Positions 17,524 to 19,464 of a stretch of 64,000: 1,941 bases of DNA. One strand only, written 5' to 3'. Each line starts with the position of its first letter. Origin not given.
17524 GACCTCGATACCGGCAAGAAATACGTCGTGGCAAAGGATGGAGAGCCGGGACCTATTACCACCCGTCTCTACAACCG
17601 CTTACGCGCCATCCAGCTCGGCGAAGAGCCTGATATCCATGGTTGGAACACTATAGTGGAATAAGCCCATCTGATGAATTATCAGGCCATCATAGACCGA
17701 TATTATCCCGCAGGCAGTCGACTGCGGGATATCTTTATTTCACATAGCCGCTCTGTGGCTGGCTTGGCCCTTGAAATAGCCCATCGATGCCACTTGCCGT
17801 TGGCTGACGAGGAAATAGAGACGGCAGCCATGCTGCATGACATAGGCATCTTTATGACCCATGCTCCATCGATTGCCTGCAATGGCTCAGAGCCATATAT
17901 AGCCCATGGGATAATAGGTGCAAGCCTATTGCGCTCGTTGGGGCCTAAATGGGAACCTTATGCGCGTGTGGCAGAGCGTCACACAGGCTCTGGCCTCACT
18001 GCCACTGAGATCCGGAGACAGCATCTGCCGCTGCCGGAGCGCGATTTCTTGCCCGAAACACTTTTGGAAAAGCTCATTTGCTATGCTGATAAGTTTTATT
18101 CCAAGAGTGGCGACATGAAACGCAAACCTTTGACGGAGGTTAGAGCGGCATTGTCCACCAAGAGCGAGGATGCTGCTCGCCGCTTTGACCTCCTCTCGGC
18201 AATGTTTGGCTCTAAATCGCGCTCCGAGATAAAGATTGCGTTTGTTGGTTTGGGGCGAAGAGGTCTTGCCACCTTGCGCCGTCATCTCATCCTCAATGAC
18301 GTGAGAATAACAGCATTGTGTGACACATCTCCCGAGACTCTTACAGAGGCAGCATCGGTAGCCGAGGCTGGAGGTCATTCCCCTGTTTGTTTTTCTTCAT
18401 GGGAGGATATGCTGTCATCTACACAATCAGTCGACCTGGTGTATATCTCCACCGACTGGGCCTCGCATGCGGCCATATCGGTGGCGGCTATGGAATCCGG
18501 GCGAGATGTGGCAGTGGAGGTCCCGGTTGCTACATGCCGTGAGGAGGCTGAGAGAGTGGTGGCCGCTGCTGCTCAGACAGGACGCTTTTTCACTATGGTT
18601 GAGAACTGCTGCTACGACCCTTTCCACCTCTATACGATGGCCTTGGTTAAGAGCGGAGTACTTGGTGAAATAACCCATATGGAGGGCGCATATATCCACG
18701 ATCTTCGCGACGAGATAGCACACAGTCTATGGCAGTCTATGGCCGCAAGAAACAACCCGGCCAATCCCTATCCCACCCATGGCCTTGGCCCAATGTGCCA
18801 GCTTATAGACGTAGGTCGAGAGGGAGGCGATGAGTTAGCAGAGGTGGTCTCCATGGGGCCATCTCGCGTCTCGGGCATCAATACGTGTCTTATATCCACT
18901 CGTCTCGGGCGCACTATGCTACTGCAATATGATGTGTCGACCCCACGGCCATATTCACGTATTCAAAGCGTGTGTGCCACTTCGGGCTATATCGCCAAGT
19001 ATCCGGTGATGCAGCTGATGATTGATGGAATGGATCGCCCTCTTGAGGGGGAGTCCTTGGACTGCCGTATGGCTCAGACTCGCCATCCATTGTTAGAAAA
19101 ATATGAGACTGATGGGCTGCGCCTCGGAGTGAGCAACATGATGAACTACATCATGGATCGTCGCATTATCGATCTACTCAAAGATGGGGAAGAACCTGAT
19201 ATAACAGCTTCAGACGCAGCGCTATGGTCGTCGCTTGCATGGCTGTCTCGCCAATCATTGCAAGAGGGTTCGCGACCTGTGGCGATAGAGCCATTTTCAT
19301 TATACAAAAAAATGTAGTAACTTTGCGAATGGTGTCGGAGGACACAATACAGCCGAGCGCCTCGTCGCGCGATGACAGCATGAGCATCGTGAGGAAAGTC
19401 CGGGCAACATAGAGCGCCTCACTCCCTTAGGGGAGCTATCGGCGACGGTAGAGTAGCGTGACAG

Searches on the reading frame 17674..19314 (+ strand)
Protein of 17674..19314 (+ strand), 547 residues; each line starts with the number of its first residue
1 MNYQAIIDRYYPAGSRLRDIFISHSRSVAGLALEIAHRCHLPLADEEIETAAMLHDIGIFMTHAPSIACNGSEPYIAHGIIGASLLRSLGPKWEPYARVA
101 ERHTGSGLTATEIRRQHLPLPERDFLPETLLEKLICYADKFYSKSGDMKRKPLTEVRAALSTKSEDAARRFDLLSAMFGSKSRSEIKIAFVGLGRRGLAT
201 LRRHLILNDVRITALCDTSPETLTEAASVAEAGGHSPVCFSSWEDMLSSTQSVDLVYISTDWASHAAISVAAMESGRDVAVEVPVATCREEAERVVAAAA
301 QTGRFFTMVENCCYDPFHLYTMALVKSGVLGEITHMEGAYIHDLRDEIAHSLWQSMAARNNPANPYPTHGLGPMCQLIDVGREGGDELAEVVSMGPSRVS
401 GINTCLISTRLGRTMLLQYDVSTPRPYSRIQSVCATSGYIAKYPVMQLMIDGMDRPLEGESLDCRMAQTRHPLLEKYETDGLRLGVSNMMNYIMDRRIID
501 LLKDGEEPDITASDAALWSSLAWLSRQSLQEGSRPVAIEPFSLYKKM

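Call 3: search_protein_families(library=pfam, proteins=[window:17674-19314:+], max_evalue=1)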
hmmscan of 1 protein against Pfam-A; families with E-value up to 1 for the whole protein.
window:17674-19314:+ (547 aa): 4 families
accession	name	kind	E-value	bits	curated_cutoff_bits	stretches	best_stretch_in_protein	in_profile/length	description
PF21252.2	Glyco_hydro_109_C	-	1.2e-22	80.5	27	2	321-395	3-93/187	Glycosyl hydrolase 109, C-terminal domain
PF01408.29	GFO_IDH_MocA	-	1e-14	55.7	24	1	186-307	1-117/120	Oxidoreductase family, NAD-binding Rossmann fold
PF01966.28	HD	-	7.1e-10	39.6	22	1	22-141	2-113/116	HD domain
PF08668.18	HDOD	-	0.002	18.1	22.9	1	21-62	95-135/196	HDOD domain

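Call 4: search_protein_families(library=ncbifam, proteins=[window:17674-19314:+], max_evalue=1)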
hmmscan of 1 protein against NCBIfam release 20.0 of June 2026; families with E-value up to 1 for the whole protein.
window:17674-19314:+ (547 aa): 15 families
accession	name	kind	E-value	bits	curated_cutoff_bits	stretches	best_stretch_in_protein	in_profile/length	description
NF009343.0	PRK12703.1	equivalog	2.7e-15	56.1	434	1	18-174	185-323/339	tRNA (cytidine(56)-2'-O)-methyltransferase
TIGR00295.1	TIGR00295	hypoth_equivalog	7.4e-15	55.1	172.35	1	19-142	12-124/164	TIGR00295 family protein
TIGR04380.1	myo_inos_iolG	equivalog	2e-12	46.7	355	1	186-337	2-149/330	inositol 2-dehydrogenase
NF040723.1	UDP-GlcNAcDh_Arch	equivalog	2.2e-12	47.1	450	1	186-338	1-146/302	UDP-N-acetylglucosamine 3-dehydrogenase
NF052479.1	LevoglcsnDh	equivalog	6.2e-11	41.6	650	1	239-345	61-166/386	levoglucosan dehydrogenase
NF007574.0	PRK10206.1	equivalog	3.7e-10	39.4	352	1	230-339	43-152/345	oxidoreductase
NF008607.0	PRK11579.1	subfamily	1.8e-09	37.1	330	1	245-348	57-159/346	oxidoreductase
TIGR00277.1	HDIG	domain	3e-08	33.4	27.6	1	22-105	6-83/84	HDIG domain-containing metalloprotein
NF058561.1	BT_2158_fam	equivalog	4.9e-08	32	750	1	177-337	26-181/487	glycoside 3-dehydrogenase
NF041392.1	XylDh_Gfo6_Halo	equivalog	8.6e-08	31.3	350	1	184-348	15-178/350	D-xylose 1-dehydrogenase Gfo6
NF058563.1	BT_2159_fam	equivalog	5.7e-06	25.6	650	1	186-334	1-144/350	disaccharide 3-dehydrogenase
NF052679.1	InsChiInosDhIolG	equivalog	5.8e-06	25.6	540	1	186-306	3-120/343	bifunctional inositol 2-dehydrogenase/D-chiro-inositol 1-dehydrogenase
TIGR03276.1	Phn-HD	hypoth_equivalog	0.0044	16.6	214.6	1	44-89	42-86/179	phosphonate degradation HD-domain oxygenase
NF045665.1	NTPtran_DVU1551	equivalog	0.032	13.3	315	1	21-58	218-258/359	DVU_1551 family NTP transferase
NF053512.1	nitric_RR_NosR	exception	0.24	10.4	400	1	23-60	194-232/422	response regulator c-di-GMP phosphodiesterase, NosR family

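Call 5: find_homologous_proteins(query=window:17674-19314:+)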
Query window:17674-19314:+ (547 aa): 2390 proteins with E <= 0.001 among 8000 candidates; the best 120 are listed.
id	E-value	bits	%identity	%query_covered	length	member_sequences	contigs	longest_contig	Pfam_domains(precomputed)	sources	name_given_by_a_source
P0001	0.0e+0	1243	100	100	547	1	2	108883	PF01408.29,PF01966.29,PF21252.4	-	-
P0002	2.8e-258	876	72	99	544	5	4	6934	PF01408.29,PF01966.29,PF21252.4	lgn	-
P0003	3.7e-250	849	70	99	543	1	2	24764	PF01408.29,PF01966.29,PF21252.4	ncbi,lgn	-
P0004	7.0e-151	522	65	64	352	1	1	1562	PF01408.29,PF21252.4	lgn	-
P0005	4.0e-149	516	64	65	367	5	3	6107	PF01408.29,PF21252.4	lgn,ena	-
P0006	1.5e-144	501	62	65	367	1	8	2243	PF01408.29,PF21252.4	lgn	-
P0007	9.5e-142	492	63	65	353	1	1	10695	PF01408.29,PF21252.4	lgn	-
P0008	3.7e-136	473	58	65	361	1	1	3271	PF01408.29,PF21252.4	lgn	-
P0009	6.5e-131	456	57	64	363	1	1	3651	PF01408.29,PF21252.4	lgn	-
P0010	1.4e-130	455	56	65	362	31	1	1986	PF01408.29,PF21252.4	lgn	-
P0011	2.2e-130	454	57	66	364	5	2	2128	PF01408.29,PF21252.4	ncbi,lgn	-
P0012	3.0e-130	454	61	62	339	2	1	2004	PF01408.29,PF21252.4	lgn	-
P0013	2.5e-128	447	57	65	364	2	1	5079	PF01408.29,PF21252.4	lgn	-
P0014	2.0e-127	444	56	65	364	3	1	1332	PF01408.29,PF21252.4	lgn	-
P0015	6.4e-124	433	54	67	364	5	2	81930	PF01408.29,PF21252.4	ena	-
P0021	2.2e-108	382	50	65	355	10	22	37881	PF01408.29,PF21252.4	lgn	-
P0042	5.8e-97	344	46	65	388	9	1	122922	PF01408.29,PF21252.4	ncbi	-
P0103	2.0e-94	336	45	66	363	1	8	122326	PF01408.29,PF21252.4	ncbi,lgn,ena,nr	ncbi:MAG: Gfo/Idh/MocA family oxidoreductase [Bacteroidaceae bacterium]|nr:Gfo/Idh/MocA family oxido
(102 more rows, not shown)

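Call 6: search_solved_structures(query=window:17674-19314:+, max_evalue=0.01, show_alignments=3)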
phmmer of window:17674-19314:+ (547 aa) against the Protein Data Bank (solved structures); distinct sequences matched with E-value up to 0.01: 61 (the best 60 are shown).
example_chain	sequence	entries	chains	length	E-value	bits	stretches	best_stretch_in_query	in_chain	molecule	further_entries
6t2b_A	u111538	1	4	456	1.6e-49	172.4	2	181-393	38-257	Glycosyl hydrolase family 109 protein 2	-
2ixa_A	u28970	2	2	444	9.9e-31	110.4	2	184-349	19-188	ALPHA-N-ACETYLGALACTOSAMINIDASE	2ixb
7xr9_A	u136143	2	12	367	9.2e-11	44.5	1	184-339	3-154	DgpA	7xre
4fb5_A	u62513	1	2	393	2e-10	43.4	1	237-356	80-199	Probable oxidoreductase protein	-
4had_A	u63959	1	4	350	7.1e-10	41.6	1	219-346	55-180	Probable oxidoreductase protein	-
9m3d_B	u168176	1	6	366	9.2e-10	41.2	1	187-335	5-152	DgpA1 from W974-1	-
3c1a_A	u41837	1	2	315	8.3e-09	38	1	182-314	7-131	Putative oxidoreductase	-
4h3v_A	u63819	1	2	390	1.3e-08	37.4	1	219-353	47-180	Oxidoreductase domain protein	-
3evn_A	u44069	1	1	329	2.5e-08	36.5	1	219-339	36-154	Oxidoreductase, Gfo/Idh/MocA family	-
1evj_A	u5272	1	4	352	2.7e-08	36.4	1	189-334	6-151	GLUCOSE-FRUCTOSE OXIDOREDUCTASE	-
1ofg_A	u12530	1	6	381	1.4e-07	34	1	189-334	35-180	GLUCOSE-FRUCTOSE OXIDOREDUCTASE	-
1ryd_A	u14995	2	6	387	1.4e-07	34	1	189-334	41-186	glucose-fructose oxidoreductase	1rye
3cea_A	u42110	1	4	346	1.6e-07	33.8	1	182-342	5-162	Myo-inositol 2-dehydrogenase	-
1h6a_A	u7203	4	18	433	1.8e-07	33.6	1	189-334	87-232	PRECURSOR FORM OF GLUCOSE-FRUCTOSE OXIDOREDUCTASE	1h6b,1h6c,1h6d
3e9m_A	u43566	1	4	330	1.9e-07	33.6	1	236-344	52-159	Oxidoreductase, Gfo/Idh/MocA family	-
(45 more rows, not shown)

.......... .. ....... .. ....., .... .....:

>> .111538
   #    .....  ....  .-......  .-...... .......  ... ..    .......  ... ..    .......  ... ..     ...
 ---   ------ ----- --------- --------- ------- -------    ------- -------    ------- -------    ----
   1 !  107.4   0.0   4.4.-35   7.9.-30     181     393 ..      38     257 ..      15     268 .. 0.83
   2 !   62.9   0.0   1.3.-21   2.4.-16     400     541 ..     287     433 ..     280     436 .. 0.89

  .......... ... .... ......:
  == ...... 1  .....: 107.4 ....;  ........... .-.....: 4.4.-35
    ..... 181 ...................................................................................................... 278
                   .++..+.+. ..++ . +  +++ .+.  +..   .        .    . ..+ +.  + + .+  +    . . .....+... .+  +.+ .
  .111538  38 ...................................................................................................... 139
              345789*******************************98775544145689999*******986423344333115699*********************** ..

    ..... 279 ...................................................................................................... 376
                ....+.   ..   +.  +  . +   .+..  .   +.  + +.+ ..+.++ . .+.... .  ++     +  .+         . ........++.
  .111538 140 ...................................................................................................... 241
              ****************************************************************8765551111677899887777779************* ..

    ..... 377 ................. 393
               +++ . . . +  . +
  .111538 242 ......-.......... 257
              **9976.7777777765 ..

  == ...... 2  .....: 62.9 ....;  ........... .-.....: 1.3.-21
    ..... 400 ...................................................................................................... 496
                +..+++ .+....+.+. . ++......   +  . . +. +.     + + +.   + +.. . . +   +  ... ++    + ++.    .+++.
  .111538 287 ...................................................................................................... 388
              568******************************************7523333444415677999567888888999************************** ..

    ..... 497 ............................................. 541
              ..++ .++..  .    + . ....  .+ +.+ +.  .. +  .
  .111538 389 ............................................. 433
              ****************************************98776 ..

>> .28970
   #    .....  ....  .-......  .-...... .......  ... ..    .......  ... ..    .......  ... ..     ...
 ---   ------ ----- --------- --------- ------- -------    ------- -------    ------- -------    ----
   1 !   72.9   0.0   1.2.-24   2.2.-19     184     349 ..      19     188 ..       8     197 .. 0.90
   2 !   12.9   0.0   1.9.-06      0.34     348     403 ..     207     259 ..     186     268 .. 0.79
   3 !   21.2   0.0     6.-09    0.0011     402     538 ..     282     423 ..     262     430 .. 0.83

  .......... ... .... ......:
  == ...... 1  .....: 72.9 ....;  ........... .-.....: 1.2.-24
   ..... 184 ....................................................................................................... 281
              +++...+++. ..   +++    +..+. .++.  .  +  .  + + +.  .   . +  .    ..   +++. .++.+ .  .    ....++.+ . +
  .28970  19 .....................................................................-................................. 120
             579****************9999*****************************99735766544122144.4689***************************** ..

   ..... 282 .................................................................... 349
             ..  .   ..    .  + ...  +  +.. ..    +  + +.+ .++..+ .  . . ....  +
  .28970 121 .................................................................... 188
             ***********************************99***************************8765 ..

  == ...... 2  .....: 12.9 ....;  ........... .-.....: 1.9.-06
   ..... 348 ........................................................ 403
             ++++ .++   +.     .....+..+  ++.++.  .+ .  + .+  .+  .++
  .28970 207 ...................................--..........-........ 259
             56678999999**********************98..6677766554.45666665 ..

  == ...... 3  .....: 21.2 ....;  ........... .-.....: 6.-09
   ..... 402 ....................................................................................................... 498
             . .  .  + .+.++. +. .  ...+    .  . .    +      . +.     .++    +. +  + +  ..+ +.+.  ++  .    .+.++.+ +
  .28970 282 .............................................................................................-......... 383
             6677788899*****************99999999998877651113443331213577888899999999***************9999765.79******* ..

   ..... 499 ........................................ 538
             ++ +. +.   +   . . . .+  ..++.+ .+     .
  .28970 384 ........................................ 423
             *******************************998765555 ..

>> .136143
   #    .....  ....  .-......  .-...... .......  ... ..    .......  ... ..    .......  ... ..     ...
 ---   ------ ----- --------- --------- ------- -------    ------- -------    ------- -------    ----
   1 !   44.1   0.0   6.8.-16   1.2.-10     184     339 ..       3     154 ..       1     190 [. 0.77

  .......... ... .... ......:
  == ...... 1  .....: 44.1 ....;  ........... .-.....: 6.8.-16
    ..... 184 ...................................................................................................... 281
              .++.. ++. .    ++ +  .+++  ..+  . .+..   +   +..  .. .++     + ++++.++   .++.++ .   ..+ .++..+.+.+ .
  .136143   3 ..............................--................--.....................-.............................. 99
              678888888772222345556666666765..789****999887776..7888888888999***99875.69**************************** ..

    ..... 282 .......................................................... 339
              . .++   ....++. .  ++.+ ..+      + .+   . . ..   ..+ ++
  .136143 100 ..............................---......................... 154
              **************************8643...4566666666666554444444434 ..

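Call 7: find_encoding_contigs(protein=P0003, flank=6000, max_places=3)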
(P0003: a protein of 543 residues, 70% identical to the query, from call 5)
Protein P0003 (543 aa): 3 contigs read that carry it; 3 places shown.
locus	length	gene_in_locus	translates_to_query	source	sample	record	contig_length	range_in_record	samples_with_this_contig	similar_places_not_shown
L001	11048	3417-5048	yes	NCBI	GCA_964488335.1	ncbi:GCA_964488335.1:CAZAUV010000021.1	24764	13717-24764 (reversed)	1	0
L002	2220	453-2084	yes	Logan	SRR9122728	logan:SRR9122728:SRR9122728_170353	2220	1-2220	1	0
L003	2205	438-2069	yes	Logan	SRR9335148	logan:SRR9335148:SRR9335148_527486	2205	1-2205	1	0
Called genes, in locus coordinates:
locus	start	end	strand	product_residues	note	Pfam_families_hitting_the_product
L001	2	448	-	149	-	?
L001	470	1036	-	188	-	PF16109:DUF4827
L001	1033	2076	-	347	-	PF01368:DHH, PF02272:DHHA1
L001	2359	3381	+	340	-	PF01063:Aminotran_4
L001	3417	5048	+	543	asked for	PF01966:HD, PF01408:GFO_IDH_MocA, PF21252:Glyco_hydro_109_C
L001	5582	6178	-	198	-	PF00210:Ferritin (weak), PF02915:Rubrerythrin, PF21349:RUBY_RBDX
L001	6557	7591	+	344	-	PF03590:AsnA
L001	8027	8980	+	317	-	PF04960:Glutaminase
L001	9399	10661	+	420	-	PF13173:AAA_14, PF13635:DUF4143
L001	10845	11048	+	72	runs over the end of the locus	PF12668:DUF3791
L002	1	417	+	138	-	?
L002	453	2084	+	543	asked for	PF01966:HD, PF01408:GFO_IDH_MocA, PF21252:Glyco_hydro_109_C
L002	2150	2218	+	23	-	?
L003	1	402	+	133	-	?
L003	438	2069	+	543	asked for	PF01966:HD, PF01408:GFO_IDH_MocA, PF21252:Glyco_hydro_109_C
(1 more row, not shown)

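Call 8: find_encoding_contigs(protein=P0002, flank=6000, max_places=3)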
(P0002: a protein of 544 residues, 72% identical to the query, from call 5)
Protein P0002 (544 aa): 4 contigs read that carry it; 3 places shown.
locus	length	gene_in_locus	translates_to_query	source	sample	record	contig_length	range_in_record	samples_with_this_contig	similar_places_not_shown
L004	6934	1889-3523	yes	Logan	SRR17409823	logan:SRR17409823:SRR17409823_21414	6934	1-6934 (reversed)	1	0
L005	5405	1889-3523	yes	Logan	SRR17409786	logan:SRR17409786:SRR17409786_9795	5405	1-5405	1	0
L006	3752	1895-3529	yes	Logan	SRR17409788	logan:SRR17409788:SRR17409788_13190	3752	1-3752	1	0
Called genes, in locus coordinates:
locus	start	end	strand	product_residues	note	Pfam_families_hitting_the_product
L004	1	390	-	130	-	?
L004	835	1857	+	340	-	PF01063:Aminotran_4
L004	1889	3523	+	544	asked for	PF01966:HD, PF01408:GFO_IDH_MocA, PF21252:Glyco_hydro_109_C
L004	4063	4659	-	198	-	PF00210:Ferritin, PF02915:Rubrerythrin, PF21349:RUBY_RBDX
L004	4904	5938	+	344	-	PF03590:AsnA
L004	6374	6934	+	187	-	?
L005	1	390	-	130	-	?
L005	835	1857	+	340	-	PF01063:Aminotran_4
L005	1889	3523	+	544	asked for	PF01966:HD, PF01408:GFO_IDH_MocA, PF21252:Glyco_hydro_109_C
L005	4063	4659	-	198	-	PF00210:Ferritin, PF02915:Rubrerythrin, PF21349:RUBY_RBDX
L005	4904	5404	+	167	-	?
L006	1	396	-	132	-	?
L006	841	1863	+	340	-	PF01063:Aminotran_4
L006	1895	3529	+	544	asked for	PF01966:HD, PF01408:GFO_IDH_MocA, PF21252:Glyco_hydro_109_C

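Call 9: find_encoding_contigs(protein=P0007, flank=6000, max_places=3)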
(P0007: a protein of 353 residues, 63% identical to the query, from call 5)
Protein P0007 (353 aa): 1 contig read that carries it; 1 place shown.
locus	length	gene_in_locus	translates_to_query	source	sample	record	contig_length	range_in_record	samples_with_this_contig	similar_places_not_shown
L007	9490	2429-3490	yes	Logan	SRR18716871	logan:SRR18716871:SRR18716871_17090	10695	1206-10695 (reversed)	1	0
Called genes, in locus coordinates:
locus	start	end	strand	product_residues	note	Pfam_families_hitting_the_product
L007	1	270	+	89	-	?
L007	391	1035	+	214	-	-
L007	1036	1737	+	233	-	PF09335:VTT_dom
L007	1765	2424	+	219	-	PF00834:Ribul_P_3_epim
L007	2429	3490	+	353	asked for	PF01408:GFO_IDH_MocA, PF21252:Glyco_hydro_109_C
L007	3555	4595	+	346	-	PF04613:LpxD, PF25084:LbH_EIF2B (faint), PF25087:GMPPB_C (weak), PF14602:Hexapep_2 (faint), PF00132:Hexapep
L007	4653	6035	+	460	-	PF03331:LpxC, PF07977:FabA, PF22817:ApeP-like, PF22818:ApeI-like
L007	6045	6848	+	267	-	PF25084:LbH_EIF2B (weak), PF25087:GMPPB_C, PF00132:Hexapep, PF13720:Acetyltransf_11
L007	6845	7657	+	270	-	PF00175:NAD_binding_1 (weak), PF10418:DHODB_Fe-S_bind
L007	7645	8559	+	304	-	PF01180:DHO_dh, PF01207:Dus (faint), PF03060:NMO (weak)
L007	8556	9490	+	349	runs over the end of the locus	PF01565:FAD_binding_4, PF02873:MurB_C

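Call 10: find_encoding_contigs(protein=P0015, flank=6000, max_places=2)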
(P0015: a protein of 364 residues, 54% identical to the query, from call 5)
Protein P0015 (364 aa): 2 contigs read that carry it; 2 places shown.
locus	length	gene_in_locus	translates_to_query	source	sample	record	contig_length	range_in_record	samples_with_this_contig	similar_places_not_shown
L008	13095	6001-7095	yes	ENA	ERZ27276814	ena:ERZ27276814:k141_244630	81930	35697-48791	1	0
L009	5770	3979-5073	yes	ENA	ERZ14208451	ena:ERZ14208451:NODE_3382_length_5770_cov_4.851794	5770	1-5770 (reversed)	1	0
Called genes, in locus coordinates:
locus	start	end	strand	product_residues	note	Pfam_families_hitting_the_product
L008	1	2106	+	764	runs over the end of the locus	PF08206:OB_RNB (faint), PF17849:OB_Dis3, PF17876:CSD2, PF00773:RNB, PF00575:S1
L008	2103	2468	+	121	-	PF02152:FolB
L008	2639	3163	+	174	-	PF13505:OMP_b-brl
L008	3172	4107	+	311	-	PF00535:Glycos_transf_2, PF10111:Glyco_tranf_2_2 (weak), PF13641:Glyco_tranf_2_3 (weak)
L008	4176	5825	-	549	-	PF03577:Peptidase_C69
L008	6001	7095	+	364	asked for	PF01408:GFO_IDH_MocA, PF21252:Glyco_hydro_109_C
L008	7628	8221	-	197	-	PF00210:Ferritin (weak), PF02915:Rubrerythrin, PF21349:RUBY_RBDX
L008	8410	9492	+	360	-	PF03590:AsnA, PF00152:tRNA-synt_2 (faint)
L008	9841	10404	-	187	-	PF01966:HD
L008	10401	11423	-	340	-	PF01063:Aminotran_4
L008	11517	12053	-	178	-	PF13302:Acetyltransf_3, PF13420:Acetyltransf_4, PF00583:Acetyltransf_1, PF13508:Acetyltransf_7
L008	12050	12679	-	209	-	PF21176:RecR_HhH, PF02132:RecR_ZnF, PF01751:Toprim, PF13662:Toprim_4, PF21175:RecR_C (weak)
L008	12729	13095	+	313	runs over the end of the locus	PF02569:Pantoate_ligase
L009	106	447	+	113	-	PF02152:FolB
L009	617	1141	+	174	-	PF13505:OMP_b-brl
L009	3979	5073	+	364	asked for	PF01408:GFO_IDH_MocA, PF21252:Glyco_hydro_109_C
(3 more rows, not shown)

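Call 11: find_encoding_contigs(protein=P0005, flank=6000, max_places=2)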
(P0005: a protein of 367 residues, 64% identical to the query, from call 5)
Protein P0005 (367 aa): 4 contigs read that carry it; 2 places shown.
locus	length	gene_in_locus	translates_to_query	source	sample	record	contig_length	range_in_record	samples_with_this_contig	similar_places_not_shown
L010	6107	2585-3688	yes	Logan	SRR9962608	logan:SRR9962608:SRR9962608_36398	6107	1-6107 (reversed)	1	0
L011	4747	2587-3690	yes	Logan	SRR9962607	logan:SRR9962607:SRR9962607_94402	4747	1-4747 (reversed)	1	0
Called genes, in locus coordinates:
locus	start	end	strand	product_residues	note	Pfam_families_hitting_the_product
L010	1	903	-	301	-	?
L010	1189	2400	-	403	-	PF14391:DUF4421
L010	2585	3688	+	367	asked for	PF01408:GFO_IDH_MocA, PF21252:Glyco_hydro_109_C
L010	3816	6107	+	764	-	?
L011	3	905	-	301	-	?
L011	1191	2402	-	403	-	PF14391:DUF4421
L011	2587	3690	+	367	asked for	PF01408:GFO_IDH_MocA, PF21252:Glyco_hydro_109_C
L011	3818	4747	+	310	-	?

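Call 12: find_encoding_contigs(protein=P0042, flank=6000, max_places=2)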
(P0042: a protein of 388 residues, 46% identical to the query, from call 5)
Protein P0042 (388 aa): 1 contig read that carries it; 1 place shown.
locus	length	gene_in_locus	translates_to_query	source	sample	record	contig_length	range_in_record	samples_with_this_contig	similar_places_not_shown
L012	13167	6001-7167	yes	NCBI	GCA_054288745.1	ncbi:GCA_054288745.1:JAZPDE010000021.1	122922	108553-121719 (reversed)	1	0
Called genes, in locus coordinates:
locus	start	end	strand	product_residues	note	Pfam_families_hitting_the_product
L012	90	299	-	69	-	-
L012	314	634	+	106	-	-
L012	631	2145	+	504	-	-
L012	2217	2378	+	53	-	-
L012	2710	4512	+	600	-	-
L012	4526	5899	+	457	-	PF18990:DUF5723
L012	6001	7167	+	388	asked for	PF01408:GFO_IDH_MocA, PF21252:Glyco_hydro_109_C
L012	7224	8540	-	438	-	PF03631:Virul_fac_BrkB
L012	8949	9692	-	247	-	PF00535:Glycos_transf_2, PF13641:Glyco_tranf_2_3 (weak)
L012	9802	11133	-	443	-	PF01547:SBP_bac_1, PF13416:SBP_bac_8, PF13343:SBP_bac_6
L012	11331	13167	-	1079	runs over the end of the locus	PF00580:UvrD-helicase, PF13245:AAA_19 (faint), PF13361:UvrD_C, PF13538:UvrD_C_2 (faint)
